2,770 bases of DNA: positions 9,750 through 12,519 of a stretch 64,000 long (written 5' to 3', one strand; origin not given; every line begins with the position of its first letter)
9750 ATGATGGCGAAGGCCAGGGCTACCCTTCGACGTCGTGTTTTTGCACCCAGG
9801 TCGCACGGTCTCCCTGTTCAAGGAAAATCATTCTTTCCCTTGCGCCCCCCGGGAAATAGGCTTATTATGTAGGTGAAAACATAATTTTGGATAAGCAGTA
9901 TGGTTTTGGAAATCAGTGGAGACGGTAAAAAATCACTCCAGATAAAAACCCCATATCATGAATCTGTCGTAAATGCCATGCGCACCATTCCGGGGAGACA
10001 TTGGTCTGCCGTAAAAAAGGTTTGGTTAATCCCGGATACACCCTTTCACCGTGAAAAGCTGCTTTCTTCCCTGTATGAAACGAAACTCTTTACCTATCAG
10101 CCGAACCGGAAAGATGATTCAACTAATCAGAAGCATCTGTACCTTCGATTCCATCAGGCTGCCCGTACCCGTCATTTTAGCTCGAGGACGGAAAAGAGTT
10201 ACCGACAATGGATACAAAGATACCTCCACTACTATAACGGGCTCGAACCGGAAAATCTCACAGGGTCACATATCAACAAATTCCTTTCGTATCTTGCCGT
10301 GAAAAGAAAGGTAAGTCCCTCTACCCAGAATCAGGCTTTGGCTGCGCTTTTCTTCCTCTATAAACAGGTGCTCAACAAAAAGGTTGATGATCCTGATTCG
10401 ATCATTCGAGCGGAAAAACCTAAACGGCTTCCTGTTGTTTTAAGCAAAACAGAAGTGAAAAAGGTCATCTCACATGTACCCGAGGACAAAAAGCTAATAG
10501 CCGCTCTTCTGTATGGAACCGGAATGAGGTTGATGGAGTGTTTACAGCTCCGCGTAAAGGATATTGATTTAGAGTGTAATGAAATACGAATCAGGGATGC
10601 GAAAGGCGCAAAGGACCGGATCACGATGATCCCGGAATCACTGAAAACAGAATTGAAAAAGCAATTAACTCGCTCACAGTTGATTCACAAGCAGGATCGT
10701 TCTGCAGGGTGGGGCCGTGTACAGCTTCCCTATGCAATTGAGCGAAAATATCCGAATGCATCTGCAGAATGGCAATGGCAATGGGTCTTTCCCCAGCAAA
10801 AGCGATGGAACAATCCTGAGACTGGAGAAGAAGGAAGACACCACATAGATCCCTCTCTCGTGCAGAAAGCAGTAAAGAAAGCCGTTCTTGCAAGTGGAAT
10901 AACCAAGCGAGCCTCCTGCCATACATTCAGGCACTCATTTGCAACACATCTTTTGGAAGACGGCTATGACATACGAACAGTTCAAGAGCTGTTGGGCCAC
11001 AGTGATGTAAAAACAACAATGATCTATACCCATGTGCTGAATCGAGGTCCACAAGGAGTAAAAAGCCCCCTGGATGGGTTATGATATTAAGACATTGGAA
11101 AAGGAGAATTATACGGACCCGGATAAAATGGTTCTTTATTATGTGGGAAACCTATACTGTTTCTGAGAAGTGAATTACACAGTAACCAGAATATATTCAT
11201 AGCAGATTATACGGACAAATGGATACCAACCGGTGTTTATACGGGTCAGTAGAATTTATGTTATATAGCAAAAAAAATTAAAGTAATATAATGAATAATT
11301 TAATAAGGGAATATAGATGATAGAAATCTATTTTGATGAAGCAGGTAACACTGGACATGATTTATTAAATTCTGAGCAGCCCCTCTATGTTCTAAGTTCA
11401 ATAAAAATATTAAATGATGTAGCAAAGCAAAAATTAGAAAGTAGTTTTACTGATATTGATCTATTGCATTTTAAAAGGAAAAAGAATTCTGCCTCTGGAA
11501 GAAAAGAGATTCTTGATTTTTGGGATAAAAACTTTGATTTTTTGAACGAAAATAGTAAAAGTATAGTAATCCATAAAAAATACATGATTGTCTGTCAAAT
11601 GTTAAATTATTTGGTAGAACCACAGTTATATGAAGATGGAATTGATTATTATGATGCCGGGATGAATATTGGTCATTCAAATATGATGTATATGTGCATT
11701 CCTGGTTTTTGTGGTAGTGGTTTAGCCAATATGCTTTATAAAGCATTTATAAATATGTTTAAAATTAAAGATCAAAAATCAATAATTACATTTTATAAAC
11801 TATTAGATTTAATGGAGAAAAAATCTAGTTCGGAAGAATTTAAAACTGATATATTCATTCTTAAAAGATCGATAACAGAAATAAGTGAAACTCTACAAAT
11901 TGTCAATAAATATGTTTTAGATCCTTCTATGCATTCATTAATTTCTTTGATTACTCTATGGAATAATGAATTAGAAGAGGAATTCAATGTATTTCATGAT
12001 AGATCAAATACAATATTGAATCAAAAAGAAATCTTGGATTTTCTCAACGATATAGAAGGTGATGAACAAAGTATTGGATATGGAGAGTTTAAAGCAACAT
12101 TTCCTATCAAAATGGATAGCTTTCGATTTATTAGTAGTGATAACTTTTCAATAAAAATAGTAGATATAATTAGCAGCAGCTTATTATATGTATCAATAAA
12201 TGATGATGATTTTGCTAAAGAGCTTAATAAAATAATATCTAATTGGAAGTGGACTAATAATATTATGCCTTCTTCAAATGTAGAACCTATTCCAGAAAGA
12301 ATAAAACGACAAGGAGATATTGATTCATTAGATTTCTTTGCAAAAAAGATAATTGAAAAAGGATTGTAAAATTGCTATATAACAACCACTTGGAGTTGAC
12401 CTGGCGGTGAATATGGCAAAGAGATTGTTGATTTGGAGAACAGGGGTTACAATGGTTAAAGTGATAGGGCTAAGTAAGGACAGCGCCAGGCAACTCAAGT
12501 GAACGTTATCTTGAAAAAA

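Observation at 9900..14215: Complete 'reverse' integron: intI co-oriented with attI and four cassettes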

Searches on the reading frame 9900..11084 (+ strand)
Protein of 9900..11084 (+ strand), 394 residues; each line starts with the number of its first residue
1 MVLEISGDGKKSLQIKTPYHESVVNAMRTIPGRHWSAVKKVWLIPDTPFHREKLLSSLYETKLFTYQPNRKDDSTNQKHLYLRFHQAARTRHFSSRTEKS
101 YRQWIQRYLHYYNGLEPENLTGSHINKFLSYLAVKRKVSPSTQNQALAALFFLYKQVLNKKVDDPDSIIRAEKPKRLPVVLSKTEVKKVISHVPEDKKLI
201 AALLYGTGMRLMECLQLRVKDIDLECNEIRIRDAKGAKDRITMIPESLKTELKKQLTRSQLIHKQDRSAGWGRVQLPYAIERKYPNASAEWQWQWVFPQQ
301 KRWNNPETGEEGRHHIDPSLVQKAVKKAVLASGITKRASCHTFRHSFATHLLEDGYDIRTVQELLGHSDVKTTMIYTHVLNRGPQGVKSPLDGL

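Call 3: search_protein_families(library=pfam, proteins=[window:9900-11084:+], max_evalue=0.01)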
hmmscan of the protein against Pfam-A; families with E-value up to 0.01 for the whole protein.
window:9900-11084:+ (394 aa): 3 families
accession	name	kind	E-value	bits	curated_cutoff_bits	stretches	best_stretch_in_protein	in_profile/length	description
PF00589.27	Phage_integrase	-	4.2e-37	128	27.1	1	181-380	3-169/172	Phage integrase family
PF13495.12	Phage_int_SAM_4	-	7.1e-25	87.7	27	1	80-163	1-84/85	Phage integrase, N-terminal SAM-like domain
PF02899.23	Phage_int_SAM_1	-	0.0071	17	22.3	0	89-155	10-77/83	Phage integrase, N-terminal SAM-like domain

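Call 4: search_protein_families(library=ncbifam, proteins=[window:9900-11084:+], max_evalue=0.01)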
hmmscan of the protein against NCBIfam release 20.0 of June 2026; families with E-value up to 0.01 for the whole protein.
window:9900-11084:+ (394 aa): 13 families
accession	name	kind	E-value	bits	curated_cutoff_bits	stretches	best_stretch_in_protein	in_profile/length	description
TIGR02249.1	integrase_gron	subfamily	4.1e-136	453.5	265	1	84-394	5-315/315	integron integrase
NF011946.0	PRK15417.1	equivalog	2.8e-95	319.3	435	1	86-393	22-329/337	integron integrase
NF040815.2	recomb_XerA_Arch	equivalog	2.6e-56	191.1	220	2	83-259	2-175/263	site-specific tyrosine recombinase/integron integrase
TIGR02224.1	recomb_XerC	equivalog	2.6e-46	158.3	335.15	2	314-379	212-277/295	tyrosine recombinase XerC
TIGR02225.1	recomb_XerD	equivalog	1.9e-45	155.4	329.6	2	314-381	209-276/290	site-specific tyrosine recombinase XerD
NF001399.0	PRK00283.1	subfamily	4.1e-44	151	279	1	90-381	19-285/300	tyrosine recombinase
NF002331.0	PRK01287.1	subfamily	3.7e-34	118.3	371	2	312-380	245-313/365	site-specific tyrosine recombinase XerC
NF003462.0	PRK05084.1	equivalog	4.9e-18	65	267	2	313-382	280-347/360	tyrosine recombinase XerS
NF007371.0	PRK09871.1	subfamily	1.3e-09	37.8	222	1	324-378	119-173/198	tyrosine-type DNA invertase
NF002685.0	PRK02436.1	equivalog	2.7e-09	37.2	178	1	90-267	11-182/245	site-specific tyrosine recombinase XerD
NF040693.1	recomb_GmtY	equivalog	4.2e-07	29.6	340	1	322-378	375-431/441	gamma-mobile-trio recombinase GmtY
NF007370.0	PRK09870.1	subfamily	9.9e-07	28.6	221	1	323-378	127-178/200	tyrosine-type DNA invertase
NF041502.1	integrase_1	equivalog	8.1e-05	21.5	350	1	197-379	166-360/484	site-specific integrase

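Call 9: find_homologous_proteins(query=window:9900-11084:+, max_evalue=1e-20)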
Query window:9900-11084:+ (394 aa): 8000 proteins with E <= 1e-20 among 8000 candidates; the best 120 are listed.
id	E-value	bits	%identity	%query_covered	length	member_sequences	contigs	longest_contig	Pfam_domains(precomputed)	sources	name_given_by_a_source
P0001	8.9e-267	902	100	100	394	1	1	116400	PF13495.13,PF00589.28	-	-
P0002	2.3e-183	628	69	100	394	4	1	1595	PF13495.13,PF00589.28,PF02899.24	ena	-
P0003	6.6e-150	518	57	100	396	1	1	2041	PF13495.13,PF00589.28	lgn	-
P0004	2.9e-149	515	58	100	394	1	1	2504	PF13495.13,PF00589.28,PF02899.24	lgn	-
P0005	4.8e-148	511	57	100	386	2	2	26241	PF13495.13,PF00589.28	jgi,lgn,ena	jgi:integron integrase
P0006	2.0e-144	500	57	96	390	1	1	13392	PF13495.13,PF00589.28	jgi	jgi:integron integrase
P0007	2.1e-144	499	57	100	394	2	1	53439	PF13495.13,PF00589.28,PF02899.24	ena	-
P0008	3.4e-144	499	57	100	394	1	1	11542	PF13495.13,PF00589.28,PF02899.24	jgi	jgi:integron integrase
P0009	5.1e-144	498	55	99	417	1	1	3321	PF13495.13,PF00589.28,PF02899.24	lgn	-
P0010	1.1e-143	497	57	100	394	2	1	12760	PF13495.13,PF00589.28,PF02899.24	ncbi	-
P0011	1.5e-143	497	56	100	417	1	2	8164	PF13495.13,PF00589.28,PF02899.24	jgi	jgi:integron integrase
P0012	3.8e-143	495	55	100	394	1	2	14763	PF13495.13,PF00589.28,PF02899.24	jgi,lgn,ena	-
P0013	5.1e-143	495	56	97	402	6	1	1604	PF13495.13,PF00589.28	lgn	-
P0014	1.1e-142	494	55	100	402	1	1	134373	PF13495.13,PF00589.28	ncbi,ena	-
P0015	4.4e-142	492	59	94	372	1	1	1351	PF13495.13,PF00589.28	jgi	jgi:integron integrase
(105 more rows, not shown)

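Call 10: find_related_loci(query=window:9900-11084:+, collection=genome_contigs, flank=10000)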
Query window:9900-11084:+ (394 aa) in genome_contigs; peptide patterns used: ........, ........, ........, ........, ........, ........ (x = any residue, [..] = any of these).
600 stretches matched a pattern (row limit reached: there are more); 584 encode a relative of the query (tblastn E <= 1e-3); the best 80 are kept; 80 distinct loci.
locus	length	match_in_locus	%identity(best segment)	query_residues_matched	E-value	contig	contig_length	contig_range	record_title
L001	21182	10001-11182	56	1-394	6e-152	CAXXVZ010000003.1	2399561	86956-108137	MAG: Treponemataceae bacterium isolate 08f406a1-65ce-4a28-8a1b-b7e70c6c0ca5 genome assembly, contig: contig_3, whole gen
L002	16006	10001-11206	55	1-394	8e-151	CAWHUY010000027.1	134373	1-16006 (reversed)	MAG: uncultured Spirochaetota bacterium isolate MFD02416.bin.2.175 genome assembly, contig: contig_83028, whole genome s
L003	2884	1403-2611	54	1-394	7e-155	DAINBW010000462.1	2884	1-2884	MAG TPA_asm: Spirochaetales bacterium isolate CTOTU26088 NODE_44438_length_2884_cov_3.507246, whole genome shotgun seque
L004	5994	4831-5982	56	10-394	3e-146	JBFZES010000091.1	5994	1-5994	MAG: Spirochaetaceae bacterium isolate PPR_0594 k121_4571735, whole genome shotgun sequence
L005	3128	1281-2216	64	83-394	1e-145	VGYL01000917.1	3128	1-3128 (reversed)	MAG: Planctomycetota bacterium isolate K_DeepCast_250m_m1_352 K_DeepCast_250m_m1_352_Ga0194125_10070987, whole genome sh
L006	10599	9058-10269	52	3-394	3e-138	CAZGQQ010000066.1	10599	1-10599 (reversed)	MAG TPA_asm: uncultured Treponema sp. isolate SRP192927_co6_671 genome assembly, contig: NODE_15979_length_10599_cov_15.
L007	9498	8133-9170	59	45-392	8e-138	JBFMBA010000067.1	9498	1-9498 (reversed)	MAG: Thermodesulfobacteriota bacterium isolate MAG152 MAG152_67, whole genome shotgun sequence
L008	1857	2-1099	56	28-394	2e-148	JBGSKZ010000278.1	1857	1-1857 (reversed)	MAG: Treponematales bacterium isolate JTS-AC194 k141_3642796, whole genome shotgun sequence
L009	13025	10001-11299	49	1-394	5e-137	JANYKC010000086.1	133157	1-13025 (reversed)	MAG: Spirochaetaceae bacterium isolate GL140_5_metabinner_127 GL140_5_k141_2774697, whole genome shotgun sequence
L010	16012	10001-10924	63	87-394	5e-137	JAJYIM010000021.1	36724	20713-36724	MAG: Actinomycetes bacterium isolate DBS2-1.bin122 NODE_1899_length_36724_cov_2.735170, whole genome shotgun sequence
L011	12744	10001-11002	60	60-394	2e-136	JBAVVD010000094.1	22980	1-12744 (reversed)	MAG: Candidatus Aminicenantales bacterium isolate MFD01647_ilm_asm_bin15 k127_215171, whole genome shotgun sequence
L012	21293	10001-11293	48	1-394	8e-136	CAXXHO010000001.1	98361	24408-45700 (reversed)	MAG: Treponemataceae bacterium isolate 993fe4e0-e8d4-426d-abe3-fbd43088238e genome assembly, contig: contig_1, whole gen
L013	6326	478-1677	52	12-394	3e-135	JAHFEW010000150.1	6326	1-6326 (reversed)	MAG: Nitrospira sp. isolate nzgw278 NODE_7946_length_6327_cov_18.632130, whole genome shotgun sequence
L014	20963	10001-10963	60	74-394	1e-134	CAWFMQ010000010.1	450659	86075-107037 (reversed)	MAG: uncultured Chloroflexia bacterium isolate MFD02134.bin.2.59 genome assembly, contig: contig_45979, whole genome sho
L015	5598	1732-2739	58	59-394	2e-134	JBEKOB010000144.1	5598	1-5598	MAG: Bacteroidota bacterium isolate SPRUCE 430 SPRUCE_430_144, whole genome shotgun sequence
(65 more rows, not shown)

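Call 27: find_encoding_contigs(protein=window:9900-11084:+, flank=10000, max_places=4)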
Protein window:9900-11084:+ (394 aa): 1 contig read that carries it; 1 place shown.
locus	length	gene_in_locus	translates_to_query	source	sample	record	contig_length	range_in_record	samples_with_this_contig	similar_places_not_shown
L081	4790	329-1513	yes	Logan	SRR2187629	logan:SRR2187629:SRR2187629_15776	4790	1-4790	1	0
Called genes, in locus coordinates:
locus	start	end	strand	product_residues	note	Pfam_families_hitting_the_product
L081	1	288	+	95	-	?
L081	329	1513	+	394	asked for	PF13495:Phage_int_SAM_4, PF00589:Phage_integrase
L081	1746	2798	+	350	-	-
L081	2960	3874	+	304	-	-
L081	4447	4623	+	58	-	-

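Call 28: find_encoding_contigs(protein=P0002, flank=5000, max_places=4)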
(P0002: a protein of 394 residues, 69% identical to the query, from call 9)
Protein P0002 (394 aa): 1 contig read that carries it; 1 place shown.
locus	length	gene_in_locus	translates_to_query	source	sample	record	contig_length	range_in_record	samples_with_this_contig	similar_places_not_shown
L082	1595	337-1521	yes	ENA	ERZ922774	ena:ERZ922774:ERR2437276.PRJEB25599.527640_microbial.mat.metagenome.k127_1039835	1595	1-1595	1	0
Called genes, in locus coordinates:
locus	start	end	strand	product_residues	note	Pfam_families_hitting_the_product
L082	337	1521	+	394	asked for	PF02899:Phage_int_SAM_1 (weak), PF13495:Phage_int_SAM_4, PF00589:Phage_integrase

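Call 46: search_solved_structures(query=window:9900-11084:+, show_alignments=1, max_evalue=1e-10)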
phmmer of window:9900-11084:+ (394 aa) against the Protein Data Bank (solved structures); distinct sequences matched with E-value up to 1e-10: 8.
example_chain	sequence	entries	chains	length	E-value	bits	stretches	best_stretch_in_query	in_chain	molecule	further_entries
2a3v_A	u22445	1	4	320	2.5e-83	283.5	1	83-392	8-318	site-specific recombinase IntI4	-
5hxy_A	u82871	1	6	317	2.7e-34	122.1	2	83-248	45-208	Tyrosine recombinase XerA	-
4a8e_A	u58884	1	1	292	8.4e-31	110.6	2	101-257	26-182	PROBABLE TYROSINE RECOMBINASE XERC-LIKE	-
1a0p_A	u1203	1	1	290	1e-21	80.8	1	327-381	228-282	SITE-SPECIFIC RECOMBINASE XERD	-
5dcf_A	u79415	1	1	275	3.8e-17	65.7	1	327-381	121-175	Tyrosine recombinase XerD,DNA translocase FtsK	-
9i5v_14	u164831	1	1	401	1.4e-14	57.2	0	319-379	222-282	Ribosome-associated translation inhibitor RaiA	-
5vfz_A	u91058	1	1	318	3.6e-14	55.9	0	298-387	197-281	Gp33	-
5jjv_A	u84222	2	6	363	8.3e-12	48.1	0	320-379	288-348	Tyrosine recombinase XerH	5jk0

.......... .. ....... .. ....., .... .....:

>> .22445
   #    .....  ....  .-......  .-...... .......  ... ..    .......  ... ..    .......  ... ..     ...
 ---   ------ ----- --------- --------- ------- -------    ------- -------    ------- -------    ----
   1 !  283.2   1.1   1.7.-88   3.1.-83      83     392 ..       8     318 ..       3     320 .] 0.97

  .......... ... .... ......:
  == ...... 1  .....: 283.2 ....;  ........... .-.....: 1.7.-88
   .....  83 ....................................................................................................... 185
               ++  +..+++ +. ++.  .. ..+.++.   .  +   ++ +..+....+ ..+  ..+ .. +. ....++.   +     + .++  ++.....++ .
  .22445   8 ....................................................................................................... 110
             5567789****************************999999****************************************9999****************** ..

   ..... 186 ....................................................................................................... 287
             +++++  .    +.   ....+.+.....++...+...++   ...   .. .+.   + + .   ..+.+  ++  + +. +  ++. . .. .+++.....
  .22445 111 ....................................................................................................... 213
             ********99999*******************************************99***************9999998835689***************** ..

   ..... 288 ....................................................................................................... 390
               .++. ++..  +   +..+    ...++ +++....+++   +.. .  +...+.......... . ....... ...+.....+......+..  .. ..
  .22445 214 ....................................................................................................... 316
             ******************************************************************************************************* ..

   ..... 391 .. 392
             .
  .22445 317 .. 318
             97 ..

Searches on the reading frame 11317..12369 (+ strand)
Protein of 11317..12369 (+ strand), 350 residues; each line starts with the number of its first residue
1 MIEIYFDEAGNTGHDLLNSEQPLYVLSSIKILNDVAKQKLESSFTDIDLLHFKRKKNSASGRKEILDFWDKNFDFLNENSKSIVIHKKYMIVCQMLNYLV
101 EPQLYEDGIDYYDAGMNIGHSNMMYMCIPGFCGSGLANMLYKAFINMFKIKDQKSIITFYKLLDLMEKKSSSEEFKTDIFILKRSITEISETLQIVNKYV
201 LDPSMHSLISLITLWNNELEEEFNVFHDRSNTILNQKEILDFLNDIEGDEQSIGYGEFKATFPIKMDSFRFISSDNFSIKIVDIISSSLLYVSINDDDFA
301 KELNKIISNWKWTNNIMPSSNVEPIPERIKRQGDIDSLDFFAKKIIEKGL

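Call 3: search_protein_families(library=pfam, proteins=[window:11317-12369:+], max_evalue=0.01)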
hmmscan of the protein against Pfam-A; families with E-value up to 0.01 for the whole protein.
window:11317-12369:+ (350 aa): 1 family
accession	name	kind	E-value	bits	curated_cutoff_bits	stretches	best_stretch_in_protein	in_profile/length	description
PF12686.12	DUF3800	-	3.6e-05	24.9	21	1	4-277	2-133/149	Protein of unknown function (DUF3800)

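Call 4: search_protein_families(library=ncbifam, proteins=[window:11317-12369:+], max_evalue=0.01)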
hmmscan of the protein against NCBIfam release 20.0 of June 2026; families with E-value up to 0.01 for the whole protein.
window:11317-12369:+ (350 aa): 0 families

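Call 15: search_protein_families(library=padloc, proteins=[window:11317-12369:+], max_evalue=0.1)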
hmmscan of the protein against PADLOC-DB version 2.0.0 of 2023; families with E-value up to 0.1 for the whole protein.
window:11317-12369:+ (350 aa): 0 families

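Call 55: search_protein_families(library=phrogs, proteins=[window:11317-12369:+], max_evalue=0.01)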
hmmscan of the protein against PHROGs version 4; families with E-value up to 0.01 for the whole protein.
window:11317-12369:+ (350 aa): 1 family
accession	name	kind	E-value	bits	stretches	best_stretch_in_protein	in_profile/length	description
phrog_12991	-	unknown function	1.1e-54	187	1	3-348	4-358/360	-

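Call 71: search_solved_structures(query=window:11317-12366:+, max_evalue=1)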
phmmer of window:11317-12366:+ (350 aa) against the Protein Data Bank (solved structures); distinct sequences matched with E-value up to 1: 0.
